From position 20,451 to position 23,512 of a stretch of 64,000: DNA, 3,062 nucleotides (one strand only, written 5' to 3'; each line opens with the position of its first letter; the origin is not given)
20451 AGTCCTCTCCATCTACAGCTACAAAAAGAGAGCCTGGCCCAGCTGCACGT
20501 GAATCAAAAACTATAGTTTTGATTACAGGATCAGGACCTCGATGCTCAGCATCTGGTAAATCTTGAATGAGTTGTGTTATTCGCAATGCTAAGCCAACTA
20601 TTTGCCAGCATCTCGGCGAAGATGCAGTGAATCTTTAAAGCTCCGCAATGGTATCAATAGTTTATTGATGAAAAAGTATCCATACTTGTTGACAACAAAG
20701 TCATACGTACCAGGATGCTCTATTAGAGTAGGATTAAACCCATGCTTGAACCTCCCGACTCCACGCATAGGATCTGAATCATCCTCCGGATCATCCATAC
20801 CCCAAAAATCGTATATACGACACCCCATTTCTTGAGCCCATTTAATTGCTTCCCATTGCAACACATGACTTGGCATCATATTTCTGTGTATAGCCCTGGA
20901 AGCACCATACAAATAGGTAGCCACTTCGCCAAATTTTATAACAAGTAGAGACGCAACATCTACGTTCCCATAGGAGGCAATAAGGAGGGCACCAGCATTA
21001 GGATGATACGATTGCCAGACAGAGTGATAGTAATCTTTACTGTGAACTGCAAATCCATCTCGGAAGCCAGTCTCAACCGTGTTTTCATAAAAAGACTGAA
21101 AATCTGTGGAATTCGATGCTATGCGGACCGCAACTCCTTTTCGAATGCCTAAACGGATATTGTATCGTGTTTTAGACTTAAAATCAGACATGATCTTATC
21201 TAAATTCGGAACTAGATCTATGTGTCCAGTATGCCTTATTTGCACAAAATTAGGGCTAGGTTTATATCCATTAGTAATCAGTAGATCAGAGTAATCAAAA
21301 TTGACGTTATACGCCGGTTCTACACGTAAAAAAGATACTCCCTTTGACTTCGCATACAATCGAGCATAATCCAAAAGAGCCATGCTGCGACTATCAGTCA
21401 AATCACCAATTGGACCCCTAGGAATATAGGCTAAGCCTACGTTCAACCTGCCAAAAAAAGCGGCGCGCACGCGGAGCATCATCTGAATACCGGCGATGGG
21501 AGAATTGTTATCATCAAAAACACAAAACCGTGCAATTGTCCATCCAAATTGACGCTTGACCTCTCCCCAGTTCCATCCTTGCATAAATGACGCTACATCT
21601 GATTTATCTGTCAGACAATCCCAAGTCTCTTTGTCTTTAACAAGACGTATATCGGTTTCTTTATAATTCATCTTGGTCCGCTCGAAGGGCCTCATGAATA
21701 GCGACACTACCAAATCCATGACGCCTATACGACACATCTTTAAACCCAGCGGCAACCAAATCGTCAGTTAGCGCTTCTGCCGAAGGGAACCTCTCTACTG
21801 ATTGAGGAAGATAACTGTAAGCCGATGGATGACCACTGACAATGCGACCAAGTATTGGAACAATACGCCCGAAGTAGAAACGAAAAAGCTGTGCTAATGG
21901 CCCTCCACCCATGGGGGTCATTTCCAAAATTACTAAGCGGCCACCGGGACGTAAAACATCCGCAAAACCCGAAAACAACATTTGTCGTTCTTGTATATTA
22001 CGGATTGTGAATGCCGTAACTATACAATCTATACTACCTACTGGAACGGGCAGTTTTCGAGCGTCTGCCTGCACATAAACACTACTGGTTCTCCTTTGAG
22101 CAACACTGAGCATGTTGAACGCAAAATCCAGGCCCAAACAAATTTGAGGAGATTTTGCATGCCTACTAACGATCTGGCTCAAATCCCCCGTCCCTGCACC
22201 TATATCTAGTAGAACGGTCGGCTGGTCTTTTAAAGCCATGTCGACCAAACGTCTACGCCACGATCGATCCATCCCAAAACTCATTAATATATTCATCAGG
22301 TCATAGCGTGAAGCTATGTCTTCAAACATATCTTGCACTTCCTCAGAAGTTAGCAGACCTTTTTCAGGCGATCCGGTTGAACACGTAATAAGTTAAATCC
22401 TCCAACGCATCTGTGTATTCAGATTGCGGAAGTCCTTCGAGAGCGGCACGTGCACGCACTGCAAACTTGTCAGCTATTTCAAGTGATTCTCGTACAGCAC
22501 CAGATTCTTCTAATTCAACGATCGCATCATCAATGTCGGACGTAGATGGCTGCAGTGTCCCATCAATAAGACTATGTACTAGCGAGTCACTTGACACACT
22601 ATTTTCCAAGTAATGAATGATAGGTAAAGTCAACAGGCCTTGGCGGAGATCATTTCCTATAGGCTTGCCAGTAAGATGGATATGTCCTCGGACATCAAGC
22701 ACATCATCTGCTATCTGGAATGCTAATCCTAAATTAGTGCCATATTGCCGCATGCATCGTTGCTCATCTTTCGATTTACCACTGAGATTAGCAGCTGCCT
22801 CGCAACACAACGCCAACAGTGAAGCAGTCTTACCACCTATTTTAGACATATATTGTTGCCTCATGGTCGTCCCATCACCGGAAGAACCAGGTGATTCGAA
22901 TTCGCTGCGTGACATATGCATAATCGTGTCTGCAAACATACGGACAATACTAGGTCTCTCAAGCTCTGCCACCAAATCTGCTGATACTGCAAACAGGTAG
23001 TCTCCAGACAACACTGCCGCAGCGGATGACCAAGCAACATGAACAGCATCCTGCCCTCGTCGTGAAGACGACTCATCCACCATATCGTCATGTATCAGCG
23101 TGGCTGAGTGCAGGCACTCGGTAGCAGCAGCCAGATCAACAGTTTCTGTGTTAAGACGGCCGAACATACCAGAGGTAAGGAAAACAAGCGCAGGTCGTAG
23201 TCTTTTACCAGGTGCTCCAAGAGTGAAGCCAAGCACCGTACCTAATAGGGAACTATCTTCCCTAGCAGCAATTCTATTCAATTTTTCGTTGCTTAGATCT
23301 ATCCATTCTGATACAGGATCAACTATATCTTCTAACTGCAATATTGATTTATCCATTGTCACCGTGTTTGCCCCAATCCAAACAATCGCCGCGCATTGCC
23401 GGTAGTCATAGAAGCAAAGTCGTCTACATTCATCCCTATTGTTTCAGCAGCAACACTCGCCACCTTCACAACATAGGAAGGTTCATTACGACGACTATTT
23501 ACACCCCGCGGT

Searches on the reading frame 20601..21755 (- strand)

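Call 12: search_protein_families(library=pfam, proteins=[window:20601-21755:-], max_evalue=0.01)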
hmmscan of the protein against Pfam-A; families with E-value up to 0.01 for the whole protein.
window:20601-21755:- (385 aa): 2 families
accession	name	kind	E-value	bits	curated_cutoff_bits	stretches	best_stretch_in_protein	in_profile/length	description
PF02388.22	FemAB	-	1.1e-43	150.1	24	3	259-364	299-402/406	FemAB family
PF13480.13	Acetyltransf_6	-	5.1e-13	49.8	22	1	194-322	1-139/143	Acetyltransferase (GNAT) domain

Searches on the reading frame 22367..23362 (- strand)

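Call 12: search_protein_families(library=pfam, proteins=[window:22367-23362:-], max_evalue=0.01)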
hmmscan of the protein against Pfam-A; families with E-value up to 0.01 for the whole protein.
window:22367-23362:- (332 aa): 1 family
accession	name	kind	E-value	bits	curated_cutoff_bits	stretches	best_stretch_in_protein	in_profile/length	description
PF00348.22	polyprenyl_synt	-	1.2e-59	202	27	1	41-276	5-243/251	Polyprenyl synthetase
